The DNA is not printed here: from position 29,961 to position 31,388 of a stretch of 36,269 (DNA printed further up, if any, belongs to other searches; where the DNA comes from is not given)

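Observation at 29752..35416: Candidate undescribed module: cytoplasmic clostripain-like protease co-encoded with membrane, DNA, lipid and cell-wall attacking proteins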

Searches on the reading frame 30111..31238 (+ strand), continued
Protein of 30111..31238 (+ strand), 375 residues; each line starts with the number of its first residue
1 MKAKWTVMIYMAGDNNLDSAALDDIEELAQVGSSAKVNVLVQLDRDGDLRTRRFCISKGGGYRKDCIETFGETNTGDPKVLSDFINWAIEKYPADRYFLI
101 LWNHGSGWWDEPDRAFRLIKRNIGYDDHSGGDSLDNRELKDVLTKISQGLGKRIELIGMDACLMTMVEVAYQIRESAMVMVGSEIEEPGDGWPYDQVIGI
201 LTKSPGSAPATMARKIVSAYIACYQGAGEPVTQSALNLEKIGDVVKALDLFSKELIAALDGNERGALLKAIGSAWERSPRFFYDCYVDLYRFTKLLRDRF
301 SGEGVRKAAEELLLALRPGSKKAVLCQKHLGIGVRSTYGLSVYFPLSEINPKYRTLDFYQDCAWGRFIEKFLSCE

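Call 16: find_related_loci(query=A1, collection=genome_contigs, flank=10000)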
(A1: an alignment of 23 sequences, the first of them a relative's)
Query A1 (375 aa) in genome_contigs; peptide patterns used: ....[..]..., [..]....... (x = any residue, [..] = any of these).
125 stretches matched a pattern; 111 encode a relative of the query (tblastn E <= 1e-3); the best 80 are kept; 80 distinct loci.
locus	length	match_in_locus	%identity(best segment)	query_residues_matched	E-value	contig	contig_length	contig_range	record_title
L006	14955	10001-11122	78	1-374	0e+0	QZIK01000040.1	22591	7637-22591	MAG: Desulfobacteraceae bacterium isolate SURF_67 Ga0104751_1003444, whole genome shotgun sequence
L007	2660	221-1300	60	3-372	7e-159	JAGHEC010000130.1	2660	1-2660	MAG: Deltaproteobacteria bacterium isolate AUK324 PB_MBMC_278_c_000000000235, whole genome shotgun sequence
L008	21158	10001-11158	54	2-372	6e-141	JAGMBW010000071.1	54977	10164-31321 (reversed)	MAG: Desulfobacterales bacterium isolate RS_16_34 ZL425.bin.34.fa_71, whole genome shotgun sequence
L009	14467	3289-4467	53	2-372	2e-138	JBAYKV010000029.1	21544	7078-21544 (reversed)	MAG: Syntrophales bacterium isolate SO_2016_GW1_88 scaffold04222_OW334_2016, whole genome shotgun sequence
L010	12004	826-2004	54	2-372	3e-138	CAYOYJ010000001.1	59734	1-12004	MAG TPA_asm: uncultured Syntrophales bacterium isolate binchicken_co87_378 genome assembly, contig: NODE_685_length_5973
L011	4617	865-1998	54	5-375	2e-137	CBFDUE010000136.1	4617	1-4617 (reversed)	MAG TPA_asm: uncultured bacterium isolate SRR6823440_concoct_100 genome assembly, contig: ERZ650341.13593, whole genome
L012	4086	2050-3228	51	2-372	2e-135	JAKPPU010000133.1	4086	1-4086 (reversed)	MAG: Deltaproteobacteria bacterium isolate JPNA_maxbin.145 k141_1462269, whole genome shotgun sequence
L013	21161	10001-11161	54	2-373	2e-132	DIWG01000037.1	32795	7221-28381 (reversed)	MAG TPA_asm: Syntrophaceae bacterium UBA6112 UBA6112_contig_10133, whole genome shotgun sequence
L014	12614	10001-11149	54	2-373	4e-132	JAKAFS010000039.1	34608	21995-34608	MAG: Deltaproteobacteria bacterium isolate WY2.bin112 NODE_1579_length_34608_cov_1.647371, whole genome shotgun sequence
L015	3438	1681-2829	53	2-373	2e-135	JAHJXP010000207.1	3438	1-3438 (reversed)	MAG: Proteobacteria bacterium isolate UML_B.mb.18 UML_B.mb.18_k141_103654, whole genome shotgun sequence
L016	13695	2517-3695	53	2-373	6e-130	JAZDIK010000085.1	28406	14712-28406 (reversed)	MAG: Pseudomonadota bacterium isolate MEGAHIT-group-0.394 k141_16430664, whole genome shotgun sequence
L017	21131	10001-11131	54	2-372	8e-130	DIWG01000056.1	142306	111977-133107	MAG TPA_asm: Syntrophaceae bacterium UBA6112 UBA6112_contig_6826, whole genome shotgun sequence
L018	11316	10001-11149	53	2-373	4e-129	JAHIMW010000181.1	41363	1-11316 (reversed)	MAG: Proteobacteria bacterium isolate KR13_N2.mb.84 KR13_N2.mb.84_k141_344548, whole genome shotgun sequence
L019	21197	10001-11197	51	2-372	6e-129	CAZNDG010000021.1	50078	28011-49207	MAG TPA_asm: uncultured Syntrophus sp. isolate binchicken_co27_459 genome assembly, contig: NODE_1176_length_50078_cov_1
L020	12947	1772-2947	52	2-373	1e-127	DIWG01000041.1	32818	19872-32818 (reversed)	MAG TPA_asm: Syntrophaceae bacterium UBA6112 UBA6112_contig_28009, whole genome shotgun sequence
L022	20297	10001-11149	52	2-373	5e-126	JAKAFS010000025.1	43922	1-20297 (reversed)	MAG: Deltaproteobacteria bacterium isolate WY2.bin112 NODE_1068_length_43922_cov_1.698413, whole genome shotgun sequence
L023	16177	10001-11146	53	2-373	4e-126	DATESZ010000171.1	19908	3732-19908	MAG TPA_asm: Syntrophales bacterium isolate SMAG_U8302 k141_656422, whole genome shotgun sequence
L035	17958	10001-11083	46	2-373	3e-106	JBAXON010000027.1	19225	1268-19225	MAG: Deltaproteobacteria bacterium isolate ELA506 MAG506_27, whole genome shotgun sequence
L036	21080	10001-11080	45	2-371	2e-105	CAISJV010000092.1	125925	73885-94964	MAG: uncultured delta proteobacterium isolate AlinenLipids_bin-9048 genome assembly, contig: bin-9048:92/95, whole genom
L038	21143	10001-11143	45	2-373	5e-100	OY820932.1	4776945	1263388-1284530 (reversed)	MAG: Smithellaceae bacterium isolate 90efb5c7-b315-4df1-98b9-9b59cc098579 genome assembly, chromosome: 1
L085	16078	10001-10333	73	2-111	1e-52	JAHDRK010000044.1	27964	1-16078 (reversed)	MAG: Syntrophobacterales bacterium isolate SV1-B6.3 k141_31767, whole genome shotgun sequence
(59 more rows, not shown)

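Call 23: search_protein_families(library=pfam, proteins=[L023:11116-11694:+, L023:11691-12119:+, L023:13349-13978:+, L023:13984-14871:+, L022:14745-16136:+, L017:14576-15871:+, L011:2381-2647:+, L002:9683-9943:+, L006:13977-14195:+], max_evalue=0.05)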
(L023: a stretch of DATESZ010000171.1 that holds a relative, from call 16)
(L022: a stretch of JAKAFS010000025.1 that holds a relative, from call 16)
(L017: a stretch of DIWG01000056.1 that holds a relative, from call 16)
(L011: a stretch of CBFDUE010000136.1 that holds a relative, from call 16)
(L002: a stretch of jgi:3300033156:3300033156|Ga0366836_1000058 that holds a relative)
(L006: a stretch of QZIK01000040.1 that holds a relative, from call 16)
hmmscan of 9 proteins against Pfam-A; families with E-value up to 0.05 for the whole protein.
L023:11116-11694:+ (192 aa): 2 families
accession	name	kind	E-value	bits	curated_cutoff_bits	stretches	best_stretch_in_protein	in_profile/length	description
PF01464.25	SLT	-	3.6e-26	91.5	21.3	1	31-133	11-111/117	Transglycosylase SLT domain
PF13702.11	Lysozyme_like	-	0.00036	20.6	25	1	69-125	47-100/165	Lysozyme-like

L023:11691-12119:+ (142 aa): 5 families
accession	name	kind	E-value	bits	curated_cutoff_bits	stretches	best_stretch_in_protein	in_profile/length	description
PF04100.18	Vps53_N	-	0.0015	18.1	26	1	35-100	108-173/372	Vps53, N-terminal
PF06005.17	ZapB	-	0.028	15.3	31.5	0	15-63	15-62/71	Cell division protein ZapB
PF13851.11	GAS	-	0.033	14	32.3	0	14-115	22-117/200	Growth-arrest specific micro-tubule binding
PF14757.11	NSP2-B_epitope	-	0.045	13.9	25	1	20-112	134-225/272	Immunogenic region of nsp2 protein of arterivirus polyprotein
PF07851.19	TMEM120A-B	-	0.045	13.5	29.8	0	26-129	3-105/324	TMEM120A/B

L023:13349-13978:+ (209 aa): 1 family
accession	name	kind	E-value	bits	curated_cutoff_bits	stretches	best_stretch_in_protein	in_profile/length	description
PF00753.33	Lactamase_B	-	7.6e-06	26.4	22.7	1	77-165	102-196/196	Metallo-beta-lactamase superfamily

L023:13984-14871:+ (295 aa): 2 families
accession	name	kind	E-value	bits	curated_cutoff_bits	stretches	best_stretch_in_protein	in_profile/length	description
PF12850.12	Metallophos_2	-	1.6e-05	25.4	27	1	91-218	49-122/154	Calcineurin-like phosphoesterase superfamily domain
PF00149.33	Metallophos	-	0.0021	19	21.5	1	19-214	2-190/191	Calcineurin-like phosphoesterase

L022:14745-16136:+ (463 aa): 4 families
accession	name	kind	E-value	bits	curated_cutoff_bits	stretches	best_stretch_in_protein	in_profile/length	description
PF04055.27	Radical_SAM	-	2.1e-13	51.2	29.5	1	201-358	2-165/166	Radical SAM superfamily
PF02310.24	B12-binding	-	2.3e-09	37.6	32.1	1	68-156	19-119/121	B12 binding domain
PF19864.5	Radical_SAM_N2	-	0.0006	19.7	29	1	115-165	79-129/151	Radical SAM proteins, N-terminal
PF13282.11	DUF4070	-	0.015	15.8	22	1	378-441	1-63/144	Domain of unknown function (DUF4070)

L017:14576-15871:+ (431 aa): 8 families
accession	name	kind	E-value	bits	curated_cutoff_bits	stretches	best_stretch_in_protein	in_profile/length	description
PF02353.26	CMAS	-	2.5e-82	276.7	27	1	156-416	3-273/273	Mycolic acid cyclopropane synthetase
PF13489.12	Methyltransf_23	-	1.3e-11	45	27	1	204-319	11-123/164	Methyltransferase domain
PF13649.12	Methyltransf_25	-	3.9e-11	43.9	27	1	219-308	2-97/97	Methyltransferase domain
PF08241.18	Methyltransf_11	-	3.2e-10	40.9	21.2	1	219-311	1-94/95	Methyltransferase domain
PF08242.18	Methyltransf_12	-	4.5e-10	40.6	30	1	219-310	1-98/98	Methyltransferase domain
PF13847.12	Methyltransf_31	-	5.9e-06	26.5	27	1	213-328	2-127/145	Methyltransferase domain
PF07021.18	MetW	-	0.0001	22.5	21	1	212-281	11-81/193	Methionine biosynthesis protein MetW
PF01728.25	FtsJ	-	0.01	16.2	24.1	1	206-250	12-58/181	FtsJ-like methyltransferase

L011:2381-2647:+ (88 aa): 0 families

L002:9683-9943:+ (86 aa): 0 families

L006:13977-14195:+ (72 aa): 3 families
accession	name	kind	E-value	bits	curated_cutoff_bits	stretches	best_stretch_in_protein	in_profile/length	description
PF21748.3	UPF0150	-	7.5e-06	26.2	27.3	1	7-42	12-49/64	UPF0150-like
PF15919.11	HicB_lk_antitox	-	3.1e-05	24.5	27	1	13-52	12-51/123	HicB_like antitoxin of bacterial toxin-antitoxin system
PF24113.1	DUF7387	-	0.0032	18.2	27.9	1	23-58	32-67/85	Family of unknown function (DUF7387)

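Call 25: find_encoding_contigs(protein=P0021, flank=10000, max_places=4)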
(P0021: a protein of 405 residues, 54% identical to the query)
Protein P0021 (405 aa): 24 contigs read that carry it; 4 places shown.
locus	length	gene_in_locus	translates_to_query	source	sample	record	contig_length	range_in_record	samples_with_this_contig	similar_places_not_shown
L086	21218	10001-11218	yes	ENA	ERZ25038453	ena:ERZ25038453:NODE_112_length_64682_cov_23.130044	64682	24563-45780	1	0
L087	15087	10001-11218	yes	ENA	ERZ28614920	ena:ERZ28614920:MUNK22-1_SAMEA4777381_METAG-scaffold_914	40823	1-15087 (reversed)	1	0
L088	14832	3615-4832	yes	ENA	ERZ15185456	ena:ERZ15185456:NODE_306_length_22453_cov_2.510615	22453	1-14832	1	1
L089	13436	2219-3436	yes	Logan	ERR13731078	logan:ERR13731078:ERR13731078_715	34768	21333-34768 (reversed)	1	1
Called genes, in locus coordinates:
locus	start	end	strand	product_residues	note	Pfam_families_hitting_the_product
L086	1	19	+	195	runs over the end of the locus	PF00117:GATase, PF07722:Peptidase_C26 (weak)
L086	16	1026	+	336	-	PF02885:Glycos_trans_3N, PF00591:Glycos_transf_3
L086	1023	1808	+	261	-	PF00218:IGPS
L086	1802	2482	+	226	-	PF00697:PRAI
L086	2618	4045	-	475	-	PF02934:GatB_N, PF02637:GatB_Yqey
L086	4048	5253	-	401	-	PF01425:Amidase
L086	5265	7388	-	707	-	PF01336:tRNA_anti-codon, PF00152:tRNA-synt_2, PF02938:GAD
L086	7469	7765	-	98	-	-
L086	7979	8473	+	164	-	-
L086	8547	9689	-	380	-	PF13784:Fic_N, PF02661:Fic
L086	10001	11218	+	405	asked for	PF03415:Peptidase_C11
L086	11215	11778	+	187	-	PF01464:SLT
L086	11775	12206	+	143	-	-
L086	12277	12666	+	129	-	PF18291:HU-HIG (weak), PF00216:Bac_DNA_binding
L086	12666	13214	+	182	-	PF13091:PLDc_2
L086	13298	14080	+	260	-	PF00753:Lactamase_B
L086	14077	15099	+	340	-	-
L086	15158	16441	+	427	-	PF02310:B12-binding, PF04055:Radical_SAM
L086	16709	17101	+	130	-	-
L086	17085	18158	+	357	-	PF00226:DnaJ, PF01556:DnaJ_C, PF27659:CHP02642 (faint), PF00684:DnaJ_CXXCXGXG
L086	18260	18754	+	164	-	PF00011:HSP20, PF17886:ArsA_HSP20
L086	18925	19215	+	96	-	PF00166:Cpn10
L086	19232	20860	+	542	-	PF00118:Cpn60_TCP1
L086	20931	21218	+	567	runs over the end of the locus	PF19676:DUF6178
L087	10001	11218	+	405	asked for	PF03415:Peptidase_C11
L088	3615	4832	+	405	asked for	PF03415:Peptidase_C11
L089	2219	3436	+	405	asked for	PF03415:Peptidase_C11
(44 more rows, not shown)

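Call 26: find_encoding_contigs(protein=P0098, flank=10000, max_places=3)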
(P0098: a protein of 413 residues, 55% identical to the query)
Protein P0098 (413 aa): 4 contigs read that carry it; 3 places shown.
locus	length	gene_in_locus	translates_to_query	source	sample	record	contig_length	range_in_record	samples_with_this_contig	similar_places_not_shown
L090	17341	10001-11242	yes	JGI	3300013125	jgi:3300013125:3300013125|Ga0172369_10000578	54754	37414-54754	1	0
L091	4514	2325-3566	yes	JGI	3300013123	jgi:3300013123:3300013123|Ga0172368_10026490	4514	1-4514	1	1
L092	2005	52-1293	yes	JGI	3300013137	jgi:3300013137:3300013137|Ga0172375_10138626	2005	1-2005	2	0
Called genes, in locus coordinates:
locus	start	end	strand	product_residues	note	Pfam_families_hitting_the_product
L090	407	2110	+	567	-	PF00749:tRNA-synt_1c, PF03950:tRNA-synt_1c_C, PF20974:tRNA-synt_1c_C2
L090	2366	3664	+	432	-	PF13433:Peripla_BP_5 (faint), PF13458:Peripla_BP_6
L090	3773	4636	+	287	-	PF02653:BPD_transp_2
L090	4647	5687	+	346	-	PF02653:BPD_transp_2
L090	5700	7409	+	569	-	PF00501:AMP-binding, PF13193:AMP-binding_C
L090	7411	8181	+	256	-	PF00005:ABC_tran, PF13304:AAA_21 (faint), PF12399:BCA_ABC_TP_C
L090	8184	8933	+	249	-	PF00005:ABC_tran, PF13304:AAA_21 (faint)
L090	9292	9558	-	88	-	-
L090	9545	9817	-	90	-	PF04365:BrnT_toxin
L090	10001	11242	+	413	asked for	PF03415:Peptidase_C11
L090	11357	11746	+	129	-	PF00216:Bac_DNA_binding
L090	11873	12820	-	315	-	PF01548:DEDD_Tnp_IS110, PF02371:Transposase_20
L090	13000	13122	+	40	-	-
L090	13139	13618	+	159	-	PF07894:SACK1 (weak), PF13091:PLDc_2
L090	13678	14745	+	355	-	PF00753:Lactamase_B, PF12706:Lactamase_B_2 (faint)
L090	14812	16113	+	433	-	PF08448:PAS_4, PF00989:PAS, PF08447:PAS_3, PF13426:PAS_9, PF02518:HATPase_c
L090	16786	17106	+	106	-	-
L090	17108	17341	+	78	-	?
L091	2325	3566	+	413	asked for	PF03415:Peptidase_C11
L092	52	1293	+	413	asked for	PF03415:Peptidase_C11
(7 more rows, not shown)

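Call 27: find_related_loci(query=A1, collection=viral_contigs, flank=10000)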
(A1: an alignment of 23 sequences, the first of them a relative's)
Query A1 (375 aa) in viral_contigs; peptide patterns used: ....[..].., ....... (x = any residue, [..] = any of these).
47 stretches matched a pattern; 2 encode a relative of the query (tblastn E <= 1e-3); 2 distinct loci.
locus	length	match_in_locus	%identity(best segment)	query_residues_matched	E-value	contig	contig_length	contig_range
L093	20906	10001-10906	27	3-364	2e-32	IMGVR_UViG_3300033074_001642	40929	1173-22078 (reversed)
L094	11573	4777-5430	26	4-247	2e-14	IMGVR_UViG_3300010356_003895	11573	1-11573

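Call 28: search_dna_similar(query=window:30111-31238:+, collection=plasmids, mode=protein, max_rows=15)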
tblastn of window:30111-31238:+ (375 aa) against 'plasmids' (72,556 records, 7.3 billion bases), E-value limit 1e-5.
Records with a match: 71; places in all: 74; records where one place covers at least 80% of the query: 58.
Best place of each record, by identity: <60% 71.
By first word of the organism name: Burkholderia 52; Clostridium 7; Ammonifex 1; Nonomuraea 1; Nostoc 1; Deinococcus 1; Gemmatirosa 1; Skermanella 1; Bacillus 1; Ruminococcus 1; and 4 more.
By predicted mobility (MOB-suite, as given by PLSDB): mobilizable 44; non-mobilizable 21; conjugative 6.
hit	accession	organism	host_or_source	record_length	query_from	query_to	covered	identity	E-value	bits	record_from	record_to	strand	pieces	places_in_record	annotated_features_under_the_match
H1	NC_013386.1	Ammonifex degensii KC4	-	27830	5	372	98%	32.5%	4e-42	164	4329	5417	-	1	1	clostripain-related cysteine peptidase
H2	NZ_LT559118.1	Nonomuraea gerenzanensis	-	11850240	3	374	99%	29.5%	5e-45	172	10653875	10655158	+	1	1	none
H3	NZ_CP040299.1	Nostoc sp. TCL26-01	Leiosporoceros dussii,pure culture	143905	1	373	99%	27.2%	9e-24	110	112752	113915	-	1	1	pre-peptidase C-terminal domain-containing protein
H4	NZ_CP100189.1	Burkholderia glumae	cell culture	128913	2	373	99%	26.8%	3e-23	108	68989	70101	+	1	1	clostripain-related cysteine peptidase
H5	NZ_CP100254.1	Burkholderia glumae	cell culture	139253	2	373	99%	26.8%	7e-23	107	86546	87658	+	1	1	clostripain-related cysteine peptidase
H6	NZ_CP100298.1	Burkholderia glumae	cell culture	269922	2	373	99%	26.8%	7e-23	107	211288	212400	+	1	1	clostripain-related cysteine peptidase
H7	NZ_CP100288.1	Burkholderia glumae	cell culture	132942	2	373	99%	26.8%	7e-23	107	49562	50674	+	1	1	clostripain-related cysteine peptidase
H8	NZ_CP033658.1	Burkholderia glumae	bacterial cell,diseased rice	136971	2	373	99%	26.8%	7e-23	107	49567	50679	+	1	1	clostripain-related cysteine peptidase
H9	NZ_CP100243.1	Burkholderia glumae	cell culture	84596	2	373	99%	26.8%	7e-23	107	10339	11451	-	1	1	clostripain-related cysteine peptidase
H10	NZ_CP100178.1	Burkholderia glumae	cell culture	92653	2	373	99%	26.8%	7e-23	107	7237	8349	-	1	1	clostripain-related cysteine peptidase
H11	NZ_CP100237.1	Burkholderia glumae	cell culture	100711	2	373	99%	26.8%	7e-23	107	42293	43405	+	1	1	clostripain-related cysteine peptidase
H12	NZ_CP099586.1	Burkholderia glumae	Oryza sativa,rice panicle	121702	2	373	99%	26.8%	8e-23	107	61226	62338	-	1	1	clostripain-related cysteine peptidase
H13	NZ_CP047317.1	Burkholderia glumae AU6208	rice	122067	2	373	99%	26.8%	8e-23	107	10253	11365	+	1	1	clostripain-related cysteine peptidase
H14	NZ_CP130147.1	Burkholderia glumae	Oryza sativa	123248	2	373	99%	26.8%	8e-23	107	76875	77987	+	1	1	clostripain-related cysteine peptidase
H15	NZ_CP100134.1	Burkholderia glumae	cell culture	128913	2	373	99%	26.8%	8e-23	107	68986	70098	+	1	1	clostripain-related cysteine peptidase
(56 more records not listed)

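Call 29: search_dna_similar(query=window:30111-31238:+, collection=phages, mode=protein, max_rows=15)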
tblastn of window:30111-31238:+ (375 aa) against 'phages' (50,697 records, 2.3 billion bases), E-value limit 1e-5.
Records with a match: 1; places in all: 1; records where one place covers at least 80% of the query: 0.
Best place of each record, by identity: <60% 1.
By first word of the organism name: Bacteriophage 1.
By host as written in the record: - 1.
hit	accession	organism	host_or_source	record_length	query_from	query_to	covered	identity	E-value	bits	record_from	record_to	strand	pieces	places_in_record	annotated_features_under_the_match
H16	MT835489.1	Bacteriophage sp.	human fecal samples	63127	6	255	67%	30.7%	2e-26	117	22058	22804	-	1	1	record has no annotation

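Call 30: get_annotated_region(hit=H1, flank=8000)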
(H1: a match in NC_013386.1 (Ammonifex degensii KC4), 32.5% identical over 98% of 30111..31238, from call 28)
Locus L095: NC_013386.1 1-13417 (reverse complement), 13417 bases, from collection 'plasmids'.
description: Ammonifex degensii KC4 plasmid pADEG01, complete sequence
organism: Ammonifex degensii KC4 (NCBI taxid 429009)
taxonomy: Bacteria; Bacillota; Clostridia; Thermoanaerobacterales; Thermoanaerobacteraceae; Ammonifex; Ammonifex degensii; Ammonifex degensii KC4
host: -; source: -; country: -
typing (MOB-suite, as given by PLSDB): non-mobilizable; replicon rep_cluster_298
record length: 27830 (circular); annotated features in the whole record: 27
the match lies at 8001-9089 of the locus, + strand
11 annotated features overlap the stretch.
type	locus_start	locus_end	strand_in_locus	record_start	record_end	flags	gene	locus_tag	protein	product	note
CDS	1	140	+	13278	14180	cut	-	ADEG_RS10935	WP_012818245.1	tyrosine-type recombinase/integrase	GO:0015074 - DNA integration [Evidence IEA]; GO:0006310 - DNA recombination [Evidence IEA]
CDS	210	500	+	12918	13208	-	-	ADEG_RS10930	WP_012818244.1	AbrB/MazE/SpoVT family DNA-binding domain-containing protein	-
CDS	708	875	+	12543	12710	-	-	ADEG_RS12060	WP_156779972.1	hypothetical protein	-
CDS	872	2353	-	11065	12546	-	-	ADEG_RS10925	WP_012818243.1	transposase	-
CDS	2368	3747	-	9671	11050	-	iscB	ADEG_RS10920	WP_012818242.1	RNA-guided endonuclease IscB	-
CDS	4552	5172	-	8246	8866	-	-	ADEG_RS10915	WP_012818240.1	helix-turn-helix domain-containing protein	-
CDS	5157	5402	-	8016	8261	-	-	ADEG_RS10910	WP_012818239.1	AbrB/MazE/SpoVT family DNA-binding domain-containing protein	-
CDS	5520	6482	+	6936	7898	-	-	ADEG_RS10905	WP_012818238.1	DUF4349 domain-containing protein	-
CDS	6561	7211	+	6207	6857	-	-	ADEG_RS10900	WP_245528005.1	copper amine oxidase N-terminal domain-containing protein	-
CDS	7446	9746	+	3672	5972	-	-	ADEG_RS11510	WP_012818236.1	clostripain-related cysteine peptidase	-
CDS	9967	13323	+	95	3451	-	-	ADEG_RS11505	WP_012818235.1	copper amine oxidase N-terminal domain-containing protein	-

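Call 75: search_protein_families(library=pfam, alignment_id=A7, max_evalue=0.00001)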
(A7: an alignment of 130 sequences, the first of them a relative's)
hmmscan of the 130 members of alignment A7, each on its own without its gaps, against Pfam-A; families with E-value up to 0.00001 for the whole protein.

A. member 1, L001:4395-5585:+ (396 aa): 6 families
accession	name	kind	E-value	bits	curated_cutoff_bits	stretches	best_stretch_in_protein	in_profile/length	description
PF07724.20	AAA_2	-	3.5e-57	193.5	27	1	130-291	1-164/166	AAA domain (Cdc48 subfamily)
PF10431.15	ClpB_D2-small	-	6.3e-25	87.5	21.9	1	299-379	1-81/81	C-terminal, D2-small domain, of ClpB protein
PF17871.7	AAA_lid_9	-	1.2e-16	60.9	22.8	1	2-48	23-69/104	AAA lid domain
PF07728.20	AAA_5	-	3.4e-10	40.5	22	1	135-253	2-122/139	AAA domain (dynein-related subfamily)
PF00004.35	AAA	-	1.5e-09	38.9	21.2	1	135-253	1-109/131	ATPase family associated with various cellular activities (AAA)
PF00158.32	Sigma54_activat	-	3.3e-07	30.6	20.2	1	126-239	17-128/168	Sigma-54 interaction domain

B. families by the number of members that match (of 130 scanned): 129 families (the first 25 are shown)
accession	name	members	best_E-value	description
PF08843.17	AbiEii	10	1.8e-50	Nucleotidyl transferase AbiEii toxin, Type IV TA system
PF13338.12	AbiEi_4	5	6.4e-10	Transcriptional regulator, AbiEi antitoxin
PF12728.13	HTH_17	4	1.7e-11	Helix-turn-helix domain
PF11459.13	AbiEi_3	3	7.3e-51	Transcriptional regulator, AbiEi antitoxin, Type IV TA system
PF00580.27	UvrD-helicase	3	1e-41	UvrD/REP helicase N-terminal domain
PF17194.10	AbiEi_3_N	3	2.7e-31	Transcriptional regulator, AbiEi antitoxin N-terminal domain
PF02661.23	Fic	3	5.9e-22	Fic/DOC family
PF05168.19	HEPN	3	1e-21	HEPN domain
PF13245.12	AAA_19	3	8e-20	AAA domain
PF13361.12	UvrD_C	3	1.4e-10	UvrD-like helicase C-terminal domain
PF18765.7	Polbeta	3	4.2e-10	Polymerase beta, Nucleotidyltransferase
PF01909.29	NTP_transf_2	3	5.1e-10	Nucleotidyltransferase domain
PF13538.12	UvrD_C_2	3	6.4e-07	UvrD-like helicase C-terminal domain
PF09407.15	AbiEi_1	2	1.3e-54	AbiEi antitoxin C-terminal domain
PF08668.18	HDOD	2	1.3e-50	HDOD domain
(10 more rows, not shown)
